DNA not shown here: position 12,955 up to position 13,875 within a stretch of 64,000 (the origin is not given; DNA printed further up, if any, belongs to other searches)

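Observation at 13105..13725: Tyr-type cytosolic glutathione S-transferase-like gene, duplicated and GC-rich, in an organism thought to lack glutathione metabolism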

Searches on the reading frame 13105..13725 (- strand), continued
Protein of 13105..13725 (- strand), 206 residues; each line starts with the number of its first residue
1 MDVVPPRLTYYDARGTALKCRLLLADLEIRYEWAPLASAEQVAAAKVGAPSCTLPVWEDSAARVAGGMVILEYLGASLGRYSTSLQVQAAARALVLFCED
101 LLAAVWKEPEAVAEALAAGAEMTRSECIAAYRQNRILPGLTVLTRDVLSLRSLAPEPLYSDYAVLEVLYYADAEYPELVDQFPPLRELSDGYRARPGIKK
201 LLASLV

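Call 38: predict_structure(alignment_id=A3)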
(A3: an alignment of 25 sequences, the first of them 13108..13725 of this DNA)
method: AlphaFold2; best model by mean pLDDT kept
length: 206 residues; sequences in the alignment: 25
mean_pLDDT: 95.0   pTM: 0.90
mean pLDDT of the five models: 95.0, 93.8, 93.6, 93.1, 92.6
residues with pLDDT >= 90: 193; 70-90: 11; 50-70: 2; < 50: 0
segments of 3 or more residues with pLDDT < 50: none
pLDDT, mean of each block of 10 residues (from residue 1): 85 87 97 95 95 96 96 97 97 98 95 95 95 96 98 96 97 92 96 97 90
secondary structure, 60 per line:
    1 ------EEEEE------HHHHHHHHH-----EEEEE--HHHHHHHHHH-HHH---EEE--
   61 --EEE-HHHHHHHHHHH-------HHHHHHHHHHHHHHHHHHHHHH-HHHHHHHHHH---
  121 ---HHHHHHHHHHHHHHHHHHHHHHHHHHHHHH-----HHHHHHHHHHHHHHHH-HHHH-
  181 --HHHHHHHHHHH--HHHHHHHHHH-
elements in order: E7-11 H18-26 E32-36 H39-48 E56-58 E63-65 H67-77 H85-106 H108-117 H124-153 H159-174 H176-179 H183-193 H196-205

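Call 41: fold_search(model_id=the predicted structure, library=pdb)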
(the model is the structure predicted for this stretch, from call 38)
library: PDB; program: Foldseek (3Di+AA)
matches with E <= 10: 1055; with E <= 0.001: 630
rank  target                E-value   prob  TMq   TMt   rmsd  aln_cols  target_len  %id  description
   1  1ydk_A                4.8e-10  1.00  0.75  0.74   3.7       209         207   21  Crystal structure of the I219A mutant of human glutathione transferase A1-1 with S-hexylglutathione (released 2005-06-07)
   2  1eoh_A                6.0e-10  1.00  0.74  0.73   3.9       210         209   21  GLUTATHIONE TRANSFERASE P1-1 (released 2000-10-18)
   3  1pkz_B                7.9e-10  1.00  0.76  0.72   3.1       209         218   22  Crystal structure of human glutathione transferase (GST) A1-1 (released 2004-06-22)
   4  7bic_A                8.9e-10  1.00  0.73  0.75   3.6       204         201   22  Crystal structure of human GSTA1-1 bound to allyl-isothiocyanate (released 2022-03-02)
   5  8bhe_A                8.9e-10  1.00  0.74  0.73   3.8       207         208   22  K141H and S142H double mutant of hGSTA1-1 (released 2023-03-08)
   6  7bib_A                9.4e-10  1.00  0.74  0.72   3.9       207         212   22  Crystal structure of human GSTA1-1 bound to the glutathione adduct of hexyl-isothiocyanate (released 2022-03-02)
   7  5ld0                  9.4e-10  1.00  0.73  0.73   4.2       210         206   21  Chimeric GST (released 2016-09-21)
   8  1gsd_A                9.9e-10  1.00  0.73  0.73   3.9       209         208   22  GLUTATHIONE TRANSFERASE A1-1 IN UNLIGANDED FORM (released 1995-09-15)
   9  1xwg_A                1.0e-09  1.00  0.76  0.74   3.5       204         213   23  Human GST A1-1 T68E mutant (released 2005-11-01)
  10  3zfb_A                1.0e-09  1.00  0.75  0.74   3.5       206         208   23  Crystal structure of the I75A mutant of human class alpha glutathione transferase in the apo form (released 2012-12-19)
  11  2r3x_B                1.1e-09  1.00  0.74  0.70   4.0       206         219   21  Crystal structure of an R15L hGSTA1-1 mutant complexed with S-hexyl-glutathione (released 2007-12-18)
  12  4gss_A                1.2e-09  1.00  0.74  0.73   3.8       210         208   21  HUMAN GLUTATHIONE S-TRANSFERASE P1-1 Y108F MUTANT (released 1998-01-28)
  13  3q74_A                1.2e-09  1.00  0.75  0.74   3.5       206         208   22  Crystal Structure Analysis of the L7A Mutant of the Apo Form of Human Alpha Class Glutathione Transferase (released 2011-01-12)
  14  8bhc_C                1.2e-09  1.00  0.75  0.73   3.7       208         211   22  K141H and S142H double mutant of hGSTA1-1 (released 2023-03-08)
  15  17gs_B                1.3e-09  1.00  0.74  0.73   3.9       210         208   21  GLUTATHIONE S-TRANSFERASE P1-1 (released 1998-12-30)
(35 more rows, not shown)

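Call 50: list_cluster_members(proteins=[P0046, P0047, P0049, P0050, P0052, P0053, P0056, P0057, P0061, P0063])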
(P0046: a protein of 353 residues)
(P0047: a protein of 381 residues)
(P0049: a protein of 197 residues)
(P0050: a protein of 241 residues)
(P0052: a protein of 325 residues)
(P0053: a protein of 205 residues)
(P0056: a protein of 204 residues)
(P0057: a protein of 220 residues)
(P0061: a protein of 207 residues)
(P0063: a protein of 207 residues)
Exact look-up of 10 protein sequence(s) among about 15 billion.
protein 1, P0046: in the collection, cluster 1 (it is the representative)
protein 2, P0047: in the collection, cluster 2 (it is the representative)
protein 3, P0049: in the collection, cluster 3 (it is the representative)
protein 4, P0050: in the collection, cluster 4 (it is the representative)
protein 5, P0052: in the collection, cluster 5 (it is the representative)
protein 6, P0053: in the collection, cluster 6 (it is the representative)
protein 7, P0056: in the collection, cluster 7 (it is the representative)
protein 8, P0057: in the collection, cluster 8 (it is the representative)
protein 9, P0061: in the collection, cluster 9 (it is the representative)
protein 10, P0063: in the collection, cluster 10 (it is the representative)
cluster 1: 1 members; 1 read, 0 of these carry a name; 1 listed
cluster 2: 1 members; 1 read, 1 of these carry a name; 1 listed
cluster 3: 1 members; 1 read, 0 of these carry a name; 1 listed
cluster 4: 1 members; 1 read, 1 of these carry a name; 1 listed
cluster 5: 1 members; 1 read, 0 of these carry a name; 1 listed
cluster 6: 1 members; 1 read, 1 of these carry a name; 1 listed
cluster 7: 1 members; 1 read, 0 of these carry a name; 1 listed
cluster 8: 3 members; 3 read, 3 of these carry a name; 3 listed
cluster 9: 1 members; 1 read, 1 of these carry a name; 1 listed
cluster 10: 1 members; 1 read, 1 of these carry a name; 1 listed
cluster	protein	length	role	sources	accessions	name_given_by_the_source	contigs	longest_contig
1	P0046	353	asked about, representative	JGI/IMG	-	-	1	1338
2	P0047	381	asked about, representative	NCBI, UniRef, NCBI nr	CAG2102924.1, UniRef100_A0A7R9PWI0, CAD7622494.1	unnamed protein product [Medioppia subpectinata] | glutathione transferase n=1 Tax=Medioppia subpectinata TaxID=1979941 ...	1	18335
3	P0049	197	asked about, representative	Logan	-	-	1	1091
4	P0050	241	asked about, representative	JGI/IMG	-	glutathione S-transferase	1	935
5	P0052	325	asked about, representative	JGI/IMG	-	-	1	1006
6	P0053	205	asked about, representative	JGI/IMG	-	prostaglandin-H2 D-isomerase / glutathione transferase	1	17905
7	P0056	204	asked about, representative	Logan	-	-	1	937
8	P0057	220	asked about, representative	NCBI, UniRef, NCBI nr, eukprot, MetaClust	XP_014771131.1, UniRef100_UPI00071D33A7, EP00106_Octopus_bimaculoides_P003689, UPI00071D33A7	S-crystallin 4-like [Octopus bimaculoides] | S-crystallin 4-like n=1 Tax=Octopus bimaculoides TaxID=37653 RepID=UPI00071D33A7 | XP_014771131.1 PREDICTED: S-crystallin 4-like [Octopus bimaculoides]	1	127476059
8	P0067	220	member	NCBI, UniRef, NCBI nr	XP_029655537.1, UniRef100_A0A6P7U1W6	S-crystallin 4-like [Octopus sinensis] | S-crystallin 4-like n=1 Tax=Octopus sinensis TaxID=2607531 RepID=A0A6P7U1W6_9MOLL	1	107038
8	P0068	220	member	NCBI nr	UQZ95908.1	S-crystallin 4 [Callistoctopus minor]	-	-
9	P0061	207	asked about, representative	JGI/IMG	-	glutathione S-transferase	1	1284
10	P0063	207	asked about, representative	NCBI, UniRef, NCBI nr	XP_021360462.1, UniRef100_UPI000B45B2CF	glutathione S-transferase 1-like isoform X1 [Mizuhopecten yessoensis] | glutathione S-transferase 1-like isoform X1 n=1 Tax=Mizuhopecten yessoensis TaxID=6573 ...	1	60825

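Call 70: search_protein_families(library=pfam, proteins=[P0002, P0003, P0004, P0036, P0037, P0039, P0041, P0042, P0040, P0038], max_evalue=0.01)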
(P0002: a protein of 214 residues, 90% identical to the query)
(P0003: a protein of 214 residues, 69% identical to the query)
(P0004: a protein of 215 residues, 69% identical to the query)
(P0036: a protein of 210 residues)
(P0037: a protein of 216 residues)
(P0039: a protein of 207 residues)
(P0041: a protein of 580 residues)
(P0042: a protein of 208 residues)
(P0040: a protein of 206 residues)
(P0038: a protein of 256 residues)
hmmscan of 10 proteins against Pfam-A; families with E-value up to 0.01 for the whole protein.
P0002 (214 aa): 3 families
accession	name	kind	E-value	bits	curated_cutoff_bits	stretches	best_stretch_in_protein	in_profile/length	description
PF13409.12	GST_N_2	-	3e-06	28.2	25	1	25-83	5-68/70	Glutathione S-transferase, N-terminal domain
PF13417.12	GST_N_3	-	0.0029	18.3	22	1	27-83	12-68/75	Glutathione S-transferase, N-terminal domain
PF02798.26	GST_N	-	0.0031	18.2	20.9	0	16-82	3-74/76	Glutathione S-transferase, N-terminal domain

P0003 (214 aa): 2 families
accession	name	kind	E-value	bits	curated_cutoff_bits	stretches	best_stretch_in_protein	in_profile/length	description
PF13409.12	GST_N_2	-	0.00023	22.1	25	1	25-83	5-68/70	Glutathione S-transferase, N-terminal domain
PF02798.26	GST_N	-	0.00033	21.3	20.9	1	15-82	2-74/76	Glutathione S-transferase, N-terminal domain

P0004 (215 aa): 4 families
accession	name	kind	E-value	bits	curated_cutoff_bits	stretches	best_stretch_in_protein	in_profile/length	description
PF13409.12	GST_N_2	-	1.5e-06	29.1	25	1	26-84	6-68/70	Glutathione S-transferase, N-terminal domain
PF02798.26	GST_N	-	8.1e-05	23.3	20.9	1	15-83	2-74/76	Glutathione S-transferase, N-terminal domain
PF14497.11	GST_C_3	-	0.0035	18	21.6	1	168-209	57-99/104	Glutathione S-transferase, C-terminal domain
PF13417.12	GST_N_3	-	0.0055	17.5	22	0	27-86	12-70/75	Glutathione S-transferase, N-terminal domain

P0036 (210 aa): 4 families
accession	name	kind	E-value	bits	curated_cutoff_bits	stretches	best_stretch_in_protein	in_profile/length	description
PF13409.12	GST_N_2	-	5.8e-07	30.5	25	1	14-75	5-69/70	Glutathione S-transferase, N-terminal domain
PF02798.26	GST_N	-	0.00011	22.8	20.9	1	5-73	3-74/76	Glutathione S-transferase, N-terminal domain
PF14497.11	GST_C_3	-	0.00073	20.2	21.6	1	160-202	59-102/104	Glutathione S-transferase, C-terminal domain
PF13417.12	GST_N_3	-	0.0011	19.7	22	1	14-75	10-69/75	Glutathione S-transferase, N-terminal domain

P0037 (216 aa): 2 families
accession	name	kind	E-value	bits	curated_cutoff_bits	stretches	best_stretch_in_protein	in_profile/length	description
PF13409.12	GST_N_2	-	0.0017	19.4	25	1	16-72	5-66/70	Glutathione S-transferase, N-terminal domain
PF02798.26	GST_N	-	0.0019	18.9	20.9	1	6-74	2-75/76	Glutathione S-transferase, N-terminal domain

P0039 (207 aa): 3 families
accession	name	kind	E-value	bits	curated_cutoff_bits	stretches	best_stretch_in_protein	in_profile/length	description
PF14497.11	GST_C_3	-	9.7e-07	29.4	21.6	1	123-199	20-99/104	Glutathione S-transferase, C-terminal domain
PF10568.15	Tom37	-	0.0033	18.2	25.1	1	33-109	6-89/124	Outer mitochondrial membrane transport complex protein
PF00043.30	GST_C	-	0.004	17.8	20.7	1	155-195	52-93/93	Glutathione S-transferase, C-terminal domain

P0041 (580 aa): 5 families
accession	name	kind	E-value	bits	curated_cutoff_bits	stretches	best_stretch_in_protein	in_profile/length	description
PF14497.11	GST_C_3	-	2.2e-11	44.3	21.6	1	479-572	5-99/104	Glutathione S-transferase, C-terminal domain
PF00043.30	GST_C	-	4e-09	37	20.7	1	521-568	45-93/93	Glutathione S-transferase, C-terminal domain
PF00240.29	ubiquitin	-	3.2e-06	27.2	25.4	1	19-73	17-70/72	Ubiquitin family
PF10302.15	Dsc3_N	-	0.003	18.5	25.4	1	21-66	24-70/102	DSC E3 ubiquitin ligase complex subunit 3, ubiquitin-like domain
PF13410.11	GST_C_2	-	0.0072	16.8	24.9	0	521-562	25-68/69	Glutathione S-transferase, C-terminal domain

P0042 (208 aa): 6 families
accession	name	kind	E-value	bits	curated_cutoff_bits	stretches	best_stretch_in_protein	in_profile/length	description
PF14497.11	GST_C_3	-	3.3e-11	43.7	21.6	1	122-204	20-103/104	Glutathione S-transferase, C-terminal domain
PF13410.11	GST_C_2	-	1.6e-05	25.3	24.9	1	136-187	14-65/69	Glutathione S-transferase, C-terminal domain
PF13417.12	GST_N_3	-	9.9e-05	23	22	1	19-81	10-73/75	Glutathione S-transferase, N-terminal domain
PF00043.30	GST_C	-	0.00023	21.8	20.7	1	150-196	46-93/93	Glutathione S-transferase, C-terminal domain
PF13409.12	GST_N_2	-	0.0036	18.3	25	1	19-77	5-69/70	Glutathione S-transferase, N-terminal domain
PF24470.1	Thiored_Isochorism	-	0.0087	16.8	35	0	21-81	17-86/87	Isochorismatase, thioredoxin-like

P0040 (206 aa): 5 families
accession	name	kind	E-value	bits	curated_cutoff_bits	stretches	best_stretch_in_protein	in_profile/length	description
PF14497.11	GST_C_3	-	2.7e-14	53.7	21.6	1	106-202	6-103/104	Glutathione S-transferase, C-terminal domain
PF00043.30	GST_C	-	1.7e-05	25.4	20.7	1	140-194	40-93/93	Glutathione S-transferase, C-terminal domain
PF13417.12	GST_N_3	-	5.1e-05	24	22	1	19-79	9-70/75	Glutathione S-transferase, N-terminal domain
PF13409.12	GST_N_2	-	0.0028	18.7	25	1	20-78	5-69/70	Glutathione S-transferase, N-terminal domain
PF02798.26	GST_N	-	0.005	17.6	20.9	1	13-77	5-75/76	Glutathione S-transferase, N-terminal domain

P0038 (256 aa): 4 families
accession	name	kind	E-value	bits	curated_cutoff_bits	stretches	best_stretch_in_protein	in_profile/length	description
PF14497.11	GST_C_3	-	1.3e-06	29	21.6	1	121-195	24-102/104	Glutathione S-transferase, C-terminal domain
PF13417.12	GST_N_3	-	0.0001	23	22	1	15-76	10-72/75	Glutathione S-transferase, N-terminal domain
PF02798.26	GST_N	-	0.0013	19.5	20.9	1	5-61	2-64/76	Glutathione S-transferase, N-terminal domain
PF00043.30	GST_C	-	0.0017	19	20.7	1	133-188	36-93/93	Glutathione S-transferase, C-terminal domain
